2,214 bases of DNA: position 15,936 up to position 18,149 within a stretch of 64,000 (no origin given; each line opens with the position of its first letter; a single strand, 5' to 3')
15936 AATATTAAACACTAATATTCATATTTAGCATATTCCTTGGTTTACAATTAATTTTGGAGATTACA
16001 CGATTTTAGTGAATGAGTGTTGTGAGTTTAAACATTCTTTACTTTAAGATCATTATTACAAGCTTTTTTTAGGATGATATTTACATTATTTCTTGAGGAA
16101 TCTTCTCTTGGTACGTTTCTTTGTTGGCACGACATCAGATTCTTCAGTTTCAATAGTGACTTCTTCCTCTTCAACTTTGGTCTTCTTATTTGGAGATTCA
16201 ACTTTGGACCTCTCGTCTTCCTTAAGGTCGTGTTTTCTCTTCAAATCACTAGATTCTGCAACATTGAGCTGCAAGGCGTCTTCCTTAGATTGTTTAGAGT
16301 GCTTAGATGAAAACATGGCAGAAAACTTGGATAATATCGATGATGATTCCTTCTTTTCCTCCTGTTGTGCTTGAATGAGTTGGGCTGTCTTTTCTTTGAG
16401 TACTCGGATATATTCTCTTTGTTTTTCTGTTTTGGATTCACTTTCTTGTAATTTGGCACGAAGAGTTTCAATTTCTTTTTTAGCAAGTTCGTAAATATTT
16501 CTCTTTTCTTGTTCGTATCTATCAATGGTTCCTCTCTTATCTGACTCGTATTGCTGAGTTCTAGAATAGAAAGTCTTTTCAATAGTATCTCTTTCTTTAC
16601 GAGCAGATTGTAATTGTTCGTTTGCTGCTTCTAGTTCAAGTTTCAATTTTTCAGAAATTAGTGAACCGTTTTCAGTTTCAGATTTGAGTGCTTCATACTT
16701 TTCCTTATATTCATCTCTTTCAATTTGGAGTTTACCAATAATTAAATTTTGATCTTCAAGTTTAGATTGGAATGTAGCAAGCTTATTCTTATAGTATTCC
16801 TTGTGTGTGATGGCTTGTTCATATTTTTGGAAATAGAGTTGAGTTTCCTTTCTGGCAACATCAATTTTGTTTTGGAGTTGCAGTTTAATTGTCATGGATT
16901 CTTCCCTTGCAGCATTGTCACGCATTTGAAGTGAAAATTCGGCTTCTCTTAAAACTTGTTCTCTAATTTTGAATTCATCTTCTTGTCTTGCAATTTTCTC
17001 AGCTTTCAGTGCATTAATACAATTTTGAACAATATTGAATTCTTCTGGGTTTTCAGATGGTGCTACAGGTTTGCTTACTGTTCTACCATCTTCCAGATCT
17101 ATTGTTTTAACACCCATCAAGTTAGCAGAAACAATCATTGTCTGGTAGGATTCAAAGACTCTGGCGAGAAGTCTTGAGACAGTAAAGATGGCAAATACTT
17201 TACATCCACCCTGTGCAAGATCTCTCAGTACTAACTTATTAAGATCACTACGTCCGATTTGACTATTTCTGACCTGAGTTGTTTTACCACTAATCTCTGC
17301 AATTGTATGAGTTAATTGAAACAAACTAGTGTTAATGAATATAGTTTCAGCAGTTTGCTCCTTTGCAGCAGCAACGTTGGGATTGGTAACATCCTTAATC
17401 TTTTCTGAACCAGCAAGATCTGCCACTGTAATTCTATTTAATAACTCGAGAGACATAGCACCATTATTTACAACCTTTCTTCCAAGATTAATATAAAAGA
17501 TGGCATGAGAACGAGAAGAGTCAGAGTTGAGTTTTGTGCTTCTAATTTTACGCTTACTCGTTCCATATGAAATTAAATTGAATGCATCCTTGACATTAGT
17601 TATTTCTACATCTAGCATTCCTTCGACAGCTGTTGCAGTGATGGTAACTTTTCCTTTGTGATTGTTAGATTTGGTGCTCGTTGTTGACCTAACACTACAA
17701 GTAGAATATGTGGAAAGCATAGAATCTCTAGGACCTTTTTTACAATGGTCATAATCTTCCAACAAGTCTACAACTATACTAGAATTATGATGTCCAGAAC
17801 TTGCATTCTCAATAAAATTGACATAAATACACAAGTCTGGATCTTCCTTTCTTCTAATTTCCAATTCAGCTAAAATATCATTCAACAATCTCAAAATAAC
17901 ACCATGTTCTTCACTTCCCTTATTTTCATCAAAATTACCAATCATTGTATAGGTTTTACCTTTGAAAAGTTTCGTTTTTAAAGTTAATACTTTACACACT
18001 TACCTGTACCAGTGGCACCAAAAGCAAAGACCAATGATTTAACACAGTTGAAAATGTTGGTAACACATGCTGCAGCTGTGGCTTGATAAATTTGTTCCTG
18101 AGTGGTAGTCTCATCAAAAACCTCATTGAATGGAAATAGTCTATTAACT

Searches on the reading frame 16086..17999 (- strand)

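Call 36: search_protein_families(library=pfam, proteins=[window:16086-17999:-], max_evalue=0.001)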
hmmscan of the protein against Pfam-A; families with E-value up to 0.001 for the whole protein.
window:16086-17999:- (637 aa): 1 family
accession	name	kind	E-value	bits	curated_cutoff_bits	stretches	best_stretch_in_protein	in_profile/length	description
PF00225.29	Kinesin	-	8.3e-29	101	29.3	1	14-288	87-318/327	Kinesin motor domain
